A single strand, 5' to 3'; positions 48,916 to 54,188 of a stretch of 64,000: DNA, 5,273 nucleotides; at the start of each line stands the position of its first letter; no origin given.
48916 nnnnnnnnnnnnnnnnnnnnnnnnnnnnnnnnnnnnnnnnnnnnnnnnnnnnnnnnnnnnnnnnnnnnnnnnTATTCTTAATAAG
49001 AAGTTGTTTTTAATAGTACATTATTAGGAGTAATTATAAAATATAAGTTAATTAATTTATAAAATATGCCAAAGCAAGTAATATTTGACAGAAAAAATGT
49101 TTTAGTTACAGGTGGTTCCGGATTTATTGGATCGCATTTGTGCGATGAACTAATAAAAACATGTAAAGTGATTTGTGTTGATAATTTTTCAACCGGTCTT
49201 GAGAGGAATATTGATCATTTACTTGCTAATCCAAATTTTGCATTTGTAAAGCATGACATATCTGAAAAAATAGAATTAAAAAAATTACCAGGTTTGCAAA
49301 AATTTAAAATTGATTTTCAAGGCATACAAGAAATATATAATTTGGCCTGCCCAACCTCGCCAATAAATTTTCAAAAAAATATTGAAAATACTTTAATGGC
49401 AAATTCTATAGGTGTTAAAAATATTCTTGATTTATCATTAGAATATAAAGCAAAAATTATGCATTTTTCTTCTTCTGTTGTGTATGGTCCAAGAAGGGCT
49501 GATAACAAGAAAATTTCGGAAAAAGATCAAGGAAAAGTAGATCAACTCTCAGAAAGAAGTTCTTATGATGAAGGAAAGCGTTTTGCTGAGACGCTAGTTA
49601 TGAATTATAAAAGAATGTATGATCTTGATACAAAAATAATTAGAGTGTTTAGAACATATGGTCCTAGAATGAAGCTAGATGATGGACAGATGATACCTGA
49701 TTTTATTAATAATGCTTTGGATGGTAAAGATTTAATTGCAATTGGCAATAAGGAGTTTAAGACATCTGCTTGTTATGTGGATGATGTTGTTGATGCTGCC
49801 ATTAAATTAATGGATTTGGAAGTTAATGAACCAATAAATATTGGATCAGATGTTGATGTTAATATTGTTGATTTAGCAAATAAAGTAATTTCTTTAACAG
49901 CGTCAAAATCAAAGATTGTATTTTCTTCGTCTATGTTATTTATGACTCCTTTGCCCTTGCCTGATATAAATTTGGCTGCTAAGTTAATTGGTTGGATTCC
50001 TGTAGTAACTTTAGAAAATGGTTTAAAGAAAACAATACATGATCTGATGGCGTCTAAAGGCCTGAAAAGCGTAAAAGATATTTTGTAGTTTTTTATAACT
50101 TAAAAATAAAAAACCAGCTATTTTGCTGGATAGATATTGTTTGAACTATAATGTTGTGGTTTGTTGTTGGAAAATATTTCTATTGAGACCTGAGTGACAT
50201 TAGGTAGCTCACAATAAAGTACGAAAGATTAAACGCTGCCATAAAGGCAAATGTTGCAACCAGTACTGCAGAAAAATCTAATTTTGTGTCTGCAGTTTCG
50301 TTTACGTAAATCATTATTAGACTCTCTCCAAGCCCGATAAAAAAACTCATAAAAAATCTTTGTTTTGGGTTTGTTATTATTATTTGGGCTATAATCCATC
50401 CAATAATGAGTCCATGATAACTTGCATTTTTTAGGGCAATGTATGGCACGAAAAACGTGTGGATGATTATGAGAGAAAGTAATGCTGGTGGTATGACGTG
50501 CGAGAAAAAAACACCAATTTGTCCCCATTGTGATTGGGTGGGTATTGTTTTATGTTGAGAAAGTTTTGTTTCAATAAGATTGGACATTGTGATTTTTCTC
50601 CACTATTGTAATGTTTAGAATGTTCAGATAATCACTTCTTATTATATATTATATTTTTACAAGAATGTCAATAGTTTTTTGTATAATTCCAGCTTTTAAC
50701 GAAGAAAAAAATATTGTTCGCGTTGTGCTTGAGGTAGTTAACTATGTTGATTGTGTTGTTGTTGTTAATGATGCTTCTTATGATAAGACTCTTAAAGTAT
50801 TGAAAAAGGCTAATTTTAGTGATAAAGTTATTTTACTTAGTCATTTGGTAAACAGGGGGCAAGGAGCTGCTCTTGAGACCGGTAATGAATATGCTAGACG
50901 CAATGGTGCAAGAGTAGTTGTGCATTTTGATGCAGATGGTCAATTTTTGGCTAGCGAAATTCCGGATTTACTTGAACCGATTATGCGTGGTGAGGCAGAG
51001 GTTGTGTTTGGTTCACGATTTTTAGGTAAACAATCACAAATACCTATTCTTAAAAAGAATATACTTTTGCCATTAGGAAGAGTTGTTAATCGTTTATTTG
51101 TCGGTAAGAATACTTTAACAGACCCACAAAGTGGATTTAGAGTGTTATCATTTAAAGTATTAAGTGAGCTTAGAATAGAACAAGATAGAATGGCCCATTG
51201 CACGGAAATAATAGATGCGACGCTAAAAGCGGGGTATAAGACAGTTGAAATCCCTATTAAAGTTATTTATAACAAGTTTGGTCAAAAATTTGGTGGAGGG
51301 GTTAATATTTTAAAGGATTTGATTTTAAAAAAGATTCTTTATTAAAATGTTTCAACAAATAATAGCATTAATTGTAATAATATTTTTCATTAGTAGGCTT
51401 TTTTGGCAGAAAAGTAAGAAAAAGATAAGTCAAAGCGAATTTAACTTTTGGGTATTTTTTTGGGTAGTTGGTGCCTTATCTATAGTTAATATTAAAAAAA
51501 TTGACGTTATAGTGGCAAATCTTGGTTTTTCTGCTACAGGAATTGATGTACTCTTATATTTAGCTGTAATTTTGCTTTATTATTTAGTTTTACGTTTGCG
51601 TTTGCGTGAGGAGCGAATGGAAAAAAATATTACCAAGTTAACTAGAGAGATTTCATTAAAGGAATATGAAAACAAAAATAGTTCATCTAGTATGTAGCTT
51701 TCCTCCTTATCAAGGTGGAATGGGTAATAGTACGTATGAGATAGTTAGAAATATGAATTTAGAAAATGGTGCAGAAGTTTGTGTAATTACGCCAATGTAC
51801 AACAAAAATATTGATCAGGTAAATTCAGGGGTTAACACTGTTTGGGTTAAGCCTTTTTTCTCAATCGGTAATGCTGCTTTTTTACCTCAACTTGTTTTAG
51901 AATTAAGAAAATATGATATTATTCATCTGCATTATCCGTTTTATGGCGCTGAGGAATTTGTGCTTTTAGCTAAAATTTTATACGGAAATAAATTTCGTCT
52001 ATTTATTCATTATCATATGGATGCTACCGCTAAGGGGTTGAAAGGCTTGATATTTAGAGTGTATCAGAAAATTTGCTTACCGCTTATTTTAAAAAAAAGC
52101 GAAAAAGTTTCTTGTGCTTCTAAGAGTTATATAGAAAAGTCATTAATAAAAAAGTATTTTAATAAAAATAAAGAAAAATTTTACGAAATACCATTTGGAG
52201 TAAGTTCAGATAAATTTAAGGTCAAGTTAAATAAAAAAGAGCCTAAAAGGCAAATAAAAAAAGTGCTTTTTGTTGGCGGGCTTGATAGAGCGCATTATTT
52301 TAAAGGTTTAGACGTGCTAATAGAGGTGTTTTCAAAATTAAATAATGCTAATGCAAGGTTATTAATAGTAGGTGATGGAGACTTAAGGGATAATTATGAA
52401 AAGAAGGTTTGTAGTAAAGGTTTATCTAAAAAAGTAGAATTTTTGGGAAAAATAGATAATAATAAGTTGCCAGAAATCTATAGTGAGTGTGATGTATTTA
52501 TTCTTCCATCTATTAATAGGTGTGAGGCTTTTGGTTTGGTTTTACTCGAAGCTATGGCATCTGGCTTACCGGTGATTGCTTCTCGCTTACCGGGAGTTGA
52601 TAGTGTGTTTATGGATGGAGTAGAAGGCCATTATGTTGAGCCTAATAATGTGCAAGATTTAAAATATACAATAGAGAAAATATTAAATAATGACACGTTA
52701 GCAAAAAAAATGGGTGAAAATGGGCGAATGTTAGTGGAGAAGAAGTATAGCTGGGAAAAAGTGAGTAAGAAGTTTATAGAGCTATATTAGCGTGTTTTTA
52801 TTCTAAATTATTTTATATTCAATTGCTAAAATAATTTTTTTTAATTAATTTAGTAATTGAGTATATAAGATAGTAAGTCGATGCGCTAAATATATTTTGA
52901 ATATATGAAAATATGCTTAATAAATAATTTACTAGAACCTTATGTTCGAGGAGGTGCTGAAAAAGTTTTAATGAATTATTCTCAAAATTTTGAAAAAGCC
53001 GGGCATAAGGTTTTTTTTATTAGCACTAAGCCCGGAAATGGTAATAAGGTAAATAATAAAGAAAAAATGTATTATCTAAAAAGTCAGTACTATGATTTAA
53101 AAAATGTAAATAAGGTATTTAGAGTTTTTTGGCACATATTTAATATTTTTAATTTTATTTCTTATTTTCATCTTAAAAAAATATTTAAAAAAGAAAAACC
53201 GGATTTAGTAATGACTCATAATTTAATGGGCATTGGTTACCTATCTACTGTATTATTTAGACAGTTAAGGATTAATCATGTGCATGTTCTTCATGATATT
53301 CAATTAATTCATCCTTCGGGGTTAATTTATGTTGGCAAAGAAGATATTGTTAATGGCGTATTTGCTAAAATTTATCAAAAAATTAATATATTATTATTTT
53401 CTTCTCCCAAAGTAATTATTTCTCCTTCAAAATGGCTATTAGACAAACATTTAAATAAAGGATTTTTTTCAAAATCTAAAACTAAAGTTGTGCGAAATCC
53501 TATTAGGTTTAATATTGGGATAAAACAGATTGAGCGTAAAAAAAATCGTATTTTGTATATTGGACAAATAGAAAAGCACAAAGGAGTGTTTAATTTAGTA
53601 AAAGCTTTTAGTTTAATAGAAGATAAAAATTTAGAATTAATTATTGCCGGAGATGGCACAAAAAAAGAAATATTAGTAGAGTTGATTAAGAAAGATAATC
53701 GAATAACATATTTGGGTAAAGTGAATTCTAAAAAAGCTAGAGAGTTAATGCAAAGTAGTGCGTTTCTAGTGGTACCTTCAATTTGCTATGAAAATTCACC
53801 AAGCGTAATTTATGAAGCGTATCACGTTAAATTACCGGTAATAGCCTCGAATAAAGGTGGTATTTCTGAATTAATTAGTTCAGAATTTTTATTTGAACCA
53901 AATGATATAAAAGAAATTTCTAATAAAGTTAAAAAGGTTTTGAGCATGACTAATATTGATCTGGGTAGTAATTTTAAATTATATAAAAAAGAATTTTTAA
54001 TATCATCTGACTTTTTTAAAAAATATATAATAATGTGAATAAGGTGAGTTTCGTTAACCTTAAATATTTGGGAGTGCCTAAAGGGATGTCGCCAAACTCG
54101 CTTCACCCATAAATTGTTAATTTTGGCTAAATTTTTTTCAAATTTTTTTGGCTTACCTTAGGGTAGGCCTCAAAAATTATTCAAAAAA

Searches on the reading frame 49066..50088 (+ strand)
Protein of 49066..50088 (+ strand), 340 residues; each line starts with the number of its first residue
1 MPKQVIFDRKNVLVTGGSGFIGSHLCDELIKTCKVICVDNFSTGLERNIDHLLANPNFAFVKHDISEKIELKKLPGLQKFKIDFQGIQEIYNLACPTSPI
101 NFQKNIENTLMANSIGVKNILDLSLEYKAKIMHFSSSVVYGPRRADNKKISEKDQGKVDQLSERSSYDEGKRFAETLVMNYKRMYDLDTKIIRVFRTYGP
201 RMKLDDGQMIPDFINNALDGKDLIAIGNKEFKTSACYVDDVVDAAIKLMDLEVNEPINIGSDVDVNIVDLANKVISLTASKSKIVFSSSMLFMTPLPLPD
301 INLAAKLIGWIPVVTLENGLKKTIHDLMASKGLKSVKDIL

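Call 73: search_protein_families(library=pfam, proteins=[window:49066-50088:+], max_evalue=0.0001)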
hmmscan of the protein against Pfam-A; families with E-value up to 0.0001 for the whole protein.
window:49066-50088:+ (340 aa): 6 families
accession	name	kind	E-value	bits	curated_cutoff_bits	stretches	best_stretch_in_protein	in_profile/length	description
PF01370.27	Epimerase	-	3.4e-39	135.1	20.9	1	12-260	1-240/240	NAD dependent epimerase/dehydratase family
PF16363.11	GDP_Man_Dehyd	-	1.9e-36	126.7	27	1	13-322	1-331/332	GDP-mannose 4,6 dehydratase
PF01073.25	3Beta_HSD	-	1.7e-14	54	22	1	13-246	1-226/280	3-beta hydroxysteroid dehydrogenase/isomerase family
PF07993.18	NAD_binding_4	-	4.1e-14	52.8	20.1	1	14-195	1-205/258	Male sterility protein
PF02719.21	Polysacc_synt_2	-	1e-06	28.6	20.2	0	12-131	1-122/293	Polysaccharide biosynthesis protein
PF00106.31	adh_short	-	2.4e-05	24.3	26.6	1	10-96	1-87/195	short chain dehydrogenase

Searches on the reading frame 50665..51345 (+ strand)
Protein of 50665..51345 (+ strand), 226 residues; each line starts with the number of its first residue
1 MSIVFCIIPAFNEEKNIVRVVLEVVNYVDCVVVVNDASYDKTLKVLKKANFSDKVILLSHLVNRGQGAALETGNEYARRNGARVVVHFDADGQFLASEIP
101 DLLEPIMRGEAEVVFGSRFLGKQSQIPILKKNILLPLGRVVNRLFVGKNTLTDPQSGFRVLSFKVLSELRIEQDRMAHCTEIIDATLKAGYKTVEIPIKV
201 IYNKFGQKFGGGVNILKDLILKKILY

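Call 74: search_protein_families(library=pfam, proteins=[window:50665-51345:+], max_evalue=0.0001)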
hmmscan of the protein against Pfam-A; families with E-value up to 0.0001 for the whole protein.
window:50665-51345:+ (226 aa): 1 family
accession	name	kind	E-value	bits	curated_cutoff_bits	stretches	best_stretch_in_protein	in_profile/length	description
PF00535.33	Glycos_transf_2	-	1.7e-22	80.6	23.3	1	6-169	2-167/168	Glycosyl transferase family 2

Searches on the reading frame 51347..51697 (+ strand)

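Call 74: search_protein_families(library=pfam, proteins=[window:51347-51697:+], max_evalue=0.0001)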
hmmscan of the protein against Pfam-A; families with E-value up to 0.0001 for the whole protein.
window:51347-51697:+ (116 aa): 1 family
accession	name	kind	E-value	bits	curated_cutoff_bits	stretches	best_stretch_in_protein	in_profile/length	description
PF10066.14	DUF2304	-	2.2e-17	63.7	25.5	1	3-107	2-105/106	Uncharacterized conserved protein (DUF2304)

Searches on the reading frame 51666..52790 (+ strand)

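Call 74: search_protein_families(library=pfam, proteins=[window:51666-52790:+], max_evalue=0.0001)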
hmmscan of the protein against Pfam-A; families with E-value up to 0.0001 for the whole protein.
window:51666-52790:+ (374 aa): 6 families
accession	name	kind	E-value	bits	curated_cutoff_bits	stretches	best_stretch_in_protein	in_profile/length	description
PF00534.26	Glycos_transf_1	-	1.8e-42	145.2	26.4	1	193-354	11-170/172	Glycosyl transferases group 1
PF13692.12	Glyco_trans_1_4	-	4.2e-35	121.5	27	1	198-342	2-142/142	Glycosyl transferases group 1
PF13524.12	Glyco_trans_1_2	-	1.6e-12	48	25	1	225-370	9-142/144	Glycosyl transferase-like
PF20706.3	GT4-conflict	-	7.9e-11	42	26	1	171-369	173-384/385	Family 4 Glycosyltransferase in conflict systems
PF13439.12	Glyco_transf_4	-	1.9e-10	41.5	28.5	1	17-180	2-167/170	Glycosyltransferase Family 4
PF13579.12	Glyco_trans_4_4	-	3.1e-06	28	29.7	1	17-151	1-134/158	Glycosyl transferase 4-like domain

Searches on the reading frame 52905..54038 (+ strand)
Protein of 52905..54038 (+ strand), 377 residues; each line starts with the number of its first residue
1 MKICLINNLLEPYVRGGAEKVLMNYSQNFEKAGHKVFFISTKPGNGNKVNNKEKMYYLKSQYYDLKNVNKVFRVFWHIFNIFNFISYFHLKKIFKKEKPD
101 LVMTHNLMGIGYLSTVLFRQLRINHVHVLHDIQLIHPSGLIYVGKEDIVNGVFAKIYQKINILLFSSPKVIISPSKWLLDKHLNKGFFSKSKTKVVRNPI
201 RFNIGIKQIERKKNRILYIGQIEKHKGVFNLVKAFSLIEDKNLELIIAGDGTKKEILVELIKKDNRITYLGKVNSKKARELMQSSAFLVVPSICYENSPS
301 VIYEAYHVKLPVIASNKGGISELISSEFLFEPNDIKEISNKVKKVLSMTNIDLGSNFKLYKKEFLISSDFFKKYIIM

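Call 22: search_protein_families(library=pfam, proteins=[window:52905-54038:+], max_evalue=0.001)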
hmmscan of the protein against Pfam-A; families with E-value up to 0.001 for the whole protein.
window:52905-54038:+ (377 aa): 5 families
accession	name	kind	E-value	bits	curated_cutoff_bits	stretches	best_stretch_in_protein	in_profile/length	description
PF00534.26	Glycos_transf_1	-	6.1e-28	97.9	26.4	1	206-349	8-159/172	Glycosyl transferases group 1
PF13692.12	Glyco_trans_1_4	-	7.7e-25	88.2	27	1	214-347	2-141/142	Glycosyl transferases group 1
PF13439.12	Glyco_transf_4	-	1.2e-15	58.4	28.5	1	16-200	2-166/170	Glycosyltransferase Family 4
PF13579.12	Glyco_trans_4_4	-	4.6e-06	27.5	29.7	1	16-198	1-157/158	Glycosyl transferase 4-like domain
PF13477.12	Glyco_trans_4_2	-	8.1e-06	26.5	23.4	1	2-121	1-97/139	Glycosyl transferase 4-like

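Call 82: find_encoding_contigs(protein=window:52905-54038:+, flank=2500, max_places=10)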
Protein window:52905-54038:+ (377 aa): 11 contigs read that carry it; 3 places shown.
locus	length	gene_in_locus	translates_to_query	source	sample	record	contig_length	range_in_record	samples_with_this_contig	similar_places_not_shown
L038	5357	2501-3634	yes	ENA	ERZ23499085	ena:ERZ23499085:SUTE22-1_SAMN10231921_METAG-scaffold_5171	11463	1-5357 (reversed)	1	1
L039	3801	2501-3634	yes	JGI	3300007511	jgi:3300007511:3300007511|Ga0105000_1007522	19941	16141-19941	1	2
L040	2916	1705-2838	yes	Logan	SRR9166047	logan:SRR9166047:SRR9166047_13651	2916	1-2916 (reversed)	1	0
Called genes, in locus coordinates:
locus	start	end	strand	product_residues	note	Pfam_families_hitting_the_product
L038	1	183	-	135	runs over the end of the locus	-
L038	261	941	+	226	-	PF00535:Glycos_transf_2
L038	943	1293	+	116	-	PF10066:DUF2304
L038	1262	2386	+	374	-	PF13439:Glyco_transf_4, PF13579:Glyco_trans_4_4 (weak), PF20706:GT4-conflict, PF00534:Glycos_transf_1, PF13692:Glyco_trans_1_4, PF13524:Glyco_trans_1_2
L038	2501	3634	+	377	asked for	PF13477:Glyco_trans_4_2 (faint), PF13439:Glyco_transf_4, PF13579:Glyco_trans_4_4 (weak), PF00534:Glycos_transf_1, PF13692:Glyco_trans_1_4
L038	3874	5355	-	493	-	?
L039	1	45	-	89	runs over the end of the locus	-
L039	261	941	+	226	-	PF00535:Glycos_transf_2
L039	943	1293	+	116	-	PF10066:DUF2304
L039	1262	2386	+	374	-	PF13439:Glyco_transf_4, PF13579:Glyco_trans_4_4 (weak), PF20706:GT4-conflict, PF00534:Glycos_transf_1, PF13692:Glyco_trans_1_4, PF13524:Glyco_trans_1_2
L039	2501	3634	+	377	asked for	PF13477:Glyco_trans_4_2 (faint), PF13439:Glyco_transf_4, PF13579:Glyco_trans_4_4 (weak), PF00534:Glycos_transf_1, PF13692:Glyco_trans_1_4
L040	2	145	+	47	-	?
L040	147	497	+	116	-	PF10066:DUF2304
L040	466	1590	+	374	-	PF13439:Glyco_transf_4, PF13579:Glyco_trans_4_4 (weak), PF20706:GT4-conflict, PF00534:Glycos_transf_1, PF13692:Glyco_trans_1_4, PF13524:Glyco_trans_1_2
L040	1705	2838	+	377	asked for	PF13477:Glyco_trans_4_2 (faint), PF13439:Glyco_transf_4, PF13579:Glyco_trans_4_4 (weak), PF00534:Glycos_transf_1, PF13692:Glyco_trans_1_4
